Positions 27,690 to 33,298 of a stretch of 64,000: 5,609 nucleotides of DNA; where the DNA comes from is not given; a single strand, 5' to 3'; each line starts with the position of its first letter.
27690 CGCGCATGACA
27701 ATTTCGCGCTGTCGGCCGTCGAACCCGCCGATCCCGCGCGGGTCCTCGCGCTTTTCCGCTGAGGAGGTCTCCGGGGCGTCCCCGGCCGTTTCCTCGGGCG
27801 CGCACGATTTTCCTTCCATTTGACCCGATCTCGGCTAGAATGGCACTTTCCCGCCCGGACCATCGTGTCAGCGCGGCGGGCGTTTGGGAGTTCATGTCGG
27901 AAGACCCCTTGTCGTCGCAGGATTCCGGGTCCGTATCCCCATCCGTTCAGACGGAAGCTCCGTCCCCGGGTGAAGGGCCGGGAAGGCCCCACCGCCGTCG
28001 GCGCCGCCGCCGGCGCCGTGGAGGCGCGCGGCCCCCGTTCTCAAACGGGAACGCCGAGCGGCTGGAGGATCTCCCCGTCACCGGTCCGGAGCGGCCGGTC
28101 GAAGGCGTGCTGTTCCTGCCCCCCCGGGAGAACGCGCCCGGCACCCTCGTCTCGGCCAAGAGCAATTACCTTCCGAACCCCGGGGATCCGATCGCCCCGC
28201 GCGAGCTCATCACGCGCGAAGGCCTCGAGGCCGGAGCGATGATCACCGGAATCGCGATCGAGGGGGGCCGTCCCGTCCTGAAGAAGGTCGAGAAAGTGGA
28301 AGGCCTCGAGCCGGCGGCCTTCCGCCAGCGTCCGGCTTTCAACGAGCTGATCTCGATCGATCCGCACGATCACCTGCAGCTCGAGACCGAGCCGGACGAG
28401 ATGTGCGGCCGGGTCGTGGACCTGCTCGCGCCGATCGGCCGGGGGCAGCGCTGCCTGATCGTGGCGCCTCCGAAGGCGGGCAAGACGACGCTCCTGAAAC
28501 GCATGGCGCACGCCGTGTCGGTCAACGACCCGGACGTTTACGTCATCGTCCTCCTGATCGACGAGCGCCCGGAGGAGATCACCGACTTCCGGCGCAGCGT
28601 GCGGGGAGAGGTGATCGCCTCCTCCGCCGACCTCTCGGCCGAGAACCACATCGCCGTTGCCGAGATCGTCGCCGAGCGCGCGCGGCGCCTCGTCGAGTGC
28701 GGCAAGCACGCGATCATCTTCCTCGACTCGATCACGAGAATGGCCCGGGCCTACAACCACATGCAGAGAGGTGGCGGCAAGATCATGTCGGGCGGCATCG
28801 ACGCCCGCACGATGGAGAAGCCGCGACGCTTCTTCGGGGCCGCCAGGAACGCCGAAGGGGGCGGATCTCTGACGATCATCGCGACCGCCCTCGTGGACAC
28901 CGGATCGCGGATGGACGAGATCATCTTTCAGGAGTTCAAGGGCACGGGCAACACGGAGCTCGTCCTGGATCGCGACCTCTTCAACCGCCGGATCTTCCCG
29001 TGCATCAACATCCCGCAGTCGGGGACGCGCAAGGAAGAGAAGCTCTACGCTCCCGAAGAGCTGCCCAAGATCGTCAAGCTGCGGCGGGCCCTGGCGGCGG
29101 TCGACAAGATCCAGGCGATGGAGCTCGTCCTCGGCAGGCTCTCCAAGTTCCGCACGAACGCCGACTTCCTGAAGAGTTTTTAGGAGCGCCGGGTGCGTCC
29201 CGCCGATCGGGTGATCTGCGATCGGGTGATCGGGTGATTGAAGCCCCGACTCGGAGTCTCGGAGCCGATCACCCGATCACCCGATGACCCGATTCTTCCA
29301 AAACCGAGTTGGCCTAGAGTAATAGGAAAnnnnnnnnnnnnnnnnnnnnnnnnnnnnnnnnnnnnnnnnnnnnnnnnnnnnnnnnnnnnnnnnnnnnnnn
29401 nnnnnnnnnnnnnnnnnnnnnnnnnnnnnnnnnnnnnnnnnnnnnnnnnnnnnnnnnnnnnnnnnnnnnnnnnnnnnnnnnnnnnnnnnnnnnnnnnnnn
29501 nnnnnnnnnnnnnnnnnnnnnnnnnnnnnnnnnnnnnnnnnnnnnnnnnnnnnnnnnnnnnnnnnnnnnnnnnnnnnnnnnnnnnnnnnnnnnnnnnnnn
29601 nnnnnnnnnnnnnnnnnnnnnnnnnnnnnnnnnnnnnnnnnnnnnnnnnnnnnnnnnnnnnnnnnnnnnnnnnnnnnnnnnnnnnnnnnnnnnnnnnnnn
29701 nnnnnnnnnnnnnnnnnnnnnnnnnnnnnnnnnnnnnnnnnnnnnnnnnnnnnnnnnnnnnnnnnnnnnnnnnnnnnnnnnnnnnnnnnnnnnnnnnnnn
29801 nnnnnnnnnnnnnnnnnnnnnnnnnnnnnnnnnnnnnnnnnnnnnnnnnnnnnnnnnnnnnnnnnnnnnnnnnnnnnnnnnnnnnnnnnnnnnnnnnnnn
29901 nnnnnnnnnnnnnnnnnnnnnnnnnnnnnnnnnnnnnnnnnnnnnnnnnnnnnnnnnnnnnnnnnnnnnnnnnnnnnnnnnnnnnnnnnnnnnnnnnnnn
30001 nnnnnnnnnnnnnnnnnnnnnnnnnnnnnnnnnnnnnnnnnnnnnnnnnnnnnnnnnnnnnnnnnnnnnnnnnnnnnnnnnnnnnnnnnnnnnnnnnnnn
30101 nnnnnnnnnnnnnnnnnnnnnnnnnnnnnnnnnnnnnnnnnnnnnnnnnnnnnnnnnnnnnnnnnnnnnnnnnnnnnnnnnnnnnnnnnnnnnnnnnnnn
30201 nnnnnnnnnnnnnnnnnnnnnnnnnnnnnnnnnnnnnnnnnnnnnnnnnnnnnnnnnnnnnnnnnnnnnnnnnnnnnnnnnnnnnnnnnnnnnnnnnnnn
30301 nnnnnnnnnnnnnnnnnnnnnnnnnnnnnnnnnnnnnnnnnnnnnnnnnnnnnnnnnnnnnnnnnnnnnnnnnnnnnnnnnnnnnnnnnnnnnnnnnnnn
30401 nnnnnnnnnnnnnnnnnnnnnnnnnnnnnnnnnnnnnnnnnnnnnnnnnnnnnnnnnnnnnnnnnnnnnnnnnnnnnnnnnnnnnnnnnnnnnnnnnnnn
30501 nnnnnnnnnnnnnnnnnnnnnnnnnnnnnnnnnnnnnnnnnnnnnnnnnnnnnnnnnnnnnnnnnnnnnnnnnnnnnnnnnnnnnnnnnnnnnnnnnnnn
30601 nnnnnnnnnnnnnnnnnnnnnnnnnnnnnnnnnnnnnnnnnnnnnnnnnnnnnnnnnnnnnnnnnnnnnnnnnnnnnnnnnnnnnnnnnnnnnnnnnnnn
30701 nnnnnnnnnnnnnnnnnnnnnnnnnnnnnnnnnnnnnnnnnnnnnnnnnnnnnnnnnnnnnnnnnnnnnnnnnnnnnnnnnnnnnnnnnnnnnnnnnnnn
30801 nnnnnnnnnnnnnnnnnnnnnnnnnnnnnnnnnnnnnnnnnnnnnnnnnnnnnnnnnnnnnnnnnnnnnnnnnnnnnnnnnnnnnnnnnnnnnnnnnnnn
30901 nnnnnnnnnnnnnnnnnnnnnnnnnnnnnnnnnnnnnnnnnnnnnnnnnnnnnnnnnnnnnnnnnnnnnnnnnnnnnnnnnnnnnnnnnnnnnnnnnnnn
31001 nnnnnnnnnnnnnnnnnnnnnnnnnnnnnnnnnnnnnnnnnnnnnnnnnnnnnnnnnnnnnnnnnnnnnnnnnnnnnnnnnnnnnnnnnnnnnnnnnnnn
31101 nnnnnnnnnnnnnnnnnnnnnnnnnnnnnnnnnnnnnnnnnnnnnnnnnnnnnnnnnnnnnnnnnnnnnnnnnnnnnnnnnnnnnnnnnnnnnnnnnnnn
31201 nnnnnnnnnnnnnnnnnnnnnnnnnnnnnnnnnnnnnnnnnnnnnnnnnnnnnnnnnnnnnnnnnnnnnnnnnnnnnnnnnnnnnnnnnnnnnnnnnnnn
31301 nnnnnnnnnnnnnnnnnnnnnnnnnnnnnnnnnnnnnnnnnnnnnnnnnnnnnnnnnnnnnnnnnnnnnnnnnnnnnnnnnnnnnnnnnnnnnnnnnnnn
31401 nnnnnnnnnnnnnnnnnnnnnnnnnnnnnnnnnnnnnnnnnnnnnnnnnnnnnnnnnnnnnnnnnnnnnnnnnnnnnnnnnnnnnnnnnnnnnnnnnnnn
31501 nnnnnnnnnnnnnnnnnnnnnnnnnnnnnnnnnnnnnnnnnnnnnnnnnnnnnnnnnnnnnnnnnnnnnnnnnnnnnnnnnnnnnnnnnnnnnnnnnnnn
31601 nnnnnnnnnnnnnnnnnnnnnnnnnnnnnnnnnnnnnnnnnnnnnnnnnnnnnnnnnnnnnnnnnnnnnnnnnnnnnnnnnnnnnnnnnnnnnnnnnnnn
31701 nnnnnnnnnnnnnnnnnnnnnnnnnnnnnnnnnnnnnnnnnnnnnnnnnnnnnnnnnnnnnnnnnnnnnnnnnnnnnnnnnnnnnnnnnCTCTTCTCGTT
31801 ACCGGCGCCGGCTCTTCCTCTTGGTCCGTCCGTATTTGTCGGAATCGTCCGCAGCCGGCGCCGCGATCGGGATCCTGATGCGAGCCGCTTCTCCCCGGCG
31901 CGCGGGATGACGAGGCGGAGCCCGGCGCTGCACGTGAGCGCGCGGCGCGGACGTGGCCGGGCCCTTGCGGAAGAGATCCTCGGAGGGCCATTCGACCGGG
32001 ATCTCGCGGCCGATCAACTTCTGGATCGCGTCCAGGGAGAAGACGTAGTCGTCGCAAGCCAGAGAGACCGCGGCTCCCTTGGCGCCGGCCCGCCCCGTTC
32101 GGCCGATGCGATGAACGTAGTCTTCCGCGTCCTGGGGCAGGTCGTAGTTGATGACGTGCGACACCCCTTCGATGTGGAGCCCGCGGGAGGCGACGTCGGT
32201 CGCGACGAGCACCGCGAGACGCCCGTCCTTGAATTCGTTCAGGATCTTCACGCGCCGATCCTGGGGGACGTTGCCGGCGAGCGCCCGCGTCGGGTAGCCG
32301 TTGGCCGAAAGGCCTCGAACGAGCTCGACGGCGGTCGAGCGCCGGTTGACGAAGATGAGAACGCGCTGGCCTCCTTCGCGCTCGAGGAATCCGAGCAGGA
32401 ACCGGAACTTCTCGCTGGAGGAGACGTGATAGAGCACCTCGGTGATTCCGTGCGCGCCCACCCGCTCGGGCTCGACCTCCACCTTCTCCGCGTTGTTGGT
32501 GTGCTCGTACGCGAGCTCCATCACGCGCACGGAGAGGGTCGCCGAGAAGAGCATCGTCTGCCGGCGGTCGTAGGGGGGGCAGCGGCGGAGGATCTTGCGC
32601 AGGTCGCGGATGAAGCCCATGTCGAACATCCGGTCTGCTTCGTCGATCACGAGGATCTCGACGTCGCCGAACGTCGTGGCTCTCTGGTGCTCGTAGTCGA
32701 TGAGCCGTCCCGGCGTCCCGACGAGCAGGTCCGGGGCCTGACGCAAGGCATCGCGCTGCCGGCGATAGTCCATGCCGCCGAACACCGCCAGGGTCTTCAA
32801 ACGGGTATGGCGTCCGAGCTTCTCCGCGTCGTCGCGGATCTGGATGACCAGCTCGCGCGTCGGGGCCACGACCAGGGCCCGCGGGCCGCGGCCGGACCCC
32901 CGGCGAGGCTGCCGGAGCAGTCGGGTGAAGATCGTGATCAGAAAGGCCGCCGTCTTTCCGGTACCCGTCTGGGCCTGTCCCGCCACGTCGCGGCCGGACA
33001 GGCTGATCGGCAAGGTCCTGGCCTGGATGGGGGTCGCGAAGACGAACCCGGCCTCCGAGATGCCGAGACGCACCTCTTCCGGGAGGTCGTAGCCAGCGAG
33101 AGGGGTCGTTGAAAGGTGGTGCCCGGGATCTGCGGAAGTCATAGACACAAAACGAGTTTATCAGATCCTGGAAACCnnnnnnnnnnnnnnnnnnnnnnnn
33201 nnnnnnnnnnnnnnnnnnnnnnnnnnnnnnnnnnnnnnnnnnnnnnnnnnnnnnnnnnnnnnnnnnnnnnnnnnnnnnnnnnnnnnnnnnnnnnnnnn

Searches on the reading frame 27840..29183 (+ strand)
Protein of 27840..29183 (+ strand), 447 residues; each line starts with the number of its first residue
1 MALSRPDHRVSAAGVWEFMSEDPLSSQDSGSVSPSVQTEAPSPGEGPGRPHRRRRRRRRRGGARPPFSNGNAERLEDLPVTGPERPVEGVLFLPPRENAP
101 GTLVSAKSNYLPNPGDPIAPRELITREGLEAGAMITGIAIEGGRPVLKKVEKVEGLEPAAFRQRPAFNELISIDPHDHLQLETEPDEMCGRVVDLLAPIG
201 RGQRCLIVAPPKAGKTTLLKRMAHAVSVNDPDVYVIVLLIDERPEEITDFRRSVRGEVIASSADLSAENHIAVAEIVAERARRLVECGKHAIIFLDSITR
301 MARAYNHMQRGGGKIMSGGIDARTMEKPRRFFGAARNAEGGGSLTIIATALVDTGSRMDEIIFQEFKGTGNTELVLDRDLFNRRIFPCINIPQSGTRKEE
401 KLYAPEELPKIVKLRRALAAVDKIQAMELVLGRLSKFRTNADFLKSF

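Call 11: search_protein_families(library=pfam, proteins=[window:27840-29183:+])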
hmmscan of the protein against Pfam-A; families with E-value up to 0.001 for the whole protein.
window:27840-29183:+ (447 aa): 2 families
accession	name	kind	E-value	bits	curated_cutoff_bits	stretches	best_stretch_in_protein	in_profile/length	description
PF00006.31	ATP-synt_ab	-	3.9e-27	95.7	29.5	1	191-394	3-211/213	ATP synthase alpha/beta family, nucleotide-binding domain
PF13481.12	AAA_25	-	0.0004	20.5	27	0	199-307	30-161/195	AAA domain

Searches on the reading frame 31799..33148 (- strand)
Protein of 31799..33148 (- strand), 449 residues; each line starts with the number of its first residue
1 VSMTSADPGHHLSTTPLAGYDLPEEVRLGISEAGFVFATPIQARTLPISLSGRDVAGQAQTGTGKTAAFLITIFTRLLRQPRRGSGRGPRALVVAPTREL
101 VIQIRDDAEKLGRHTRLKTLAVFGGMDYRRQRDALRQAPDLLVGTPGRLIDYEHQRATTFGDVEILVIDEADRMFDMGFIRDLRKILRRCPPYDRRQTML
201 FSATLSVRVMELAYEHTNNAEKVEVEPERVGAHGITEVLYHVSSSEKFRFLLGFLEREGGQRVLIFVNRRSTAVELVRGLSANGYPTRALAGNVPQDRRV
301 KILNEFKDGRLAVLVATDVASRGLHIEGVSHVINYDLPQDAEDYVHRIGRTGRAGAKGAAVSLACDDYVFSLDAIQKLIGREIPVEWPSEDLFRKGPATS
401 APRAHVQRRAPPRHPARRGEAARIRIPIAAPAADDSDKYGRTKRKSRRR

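Call 49: search_protein_families(library=pfam, proteins=[window:31799-33148:-])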
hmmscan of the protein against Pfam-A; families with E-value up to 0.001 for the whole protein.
window:31799-33148:- (449 aa): 3 families
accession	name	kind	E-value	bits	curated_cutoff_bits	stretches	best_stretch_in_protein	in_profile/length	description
PF00270.35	DEAD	-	8.9e-48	162.6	26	1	39-209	1-163/167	DEAD/DEAH box helicase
PF00271.37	Helicase_C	-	9e-33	113.3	23.5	1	246-355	1-110/110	Helicase conserved C-terminal domain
PF04851.21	ResIII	-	8.4e-07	29.5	22.5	1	58-205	29-162/164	Type III restriction enzyme, res subunit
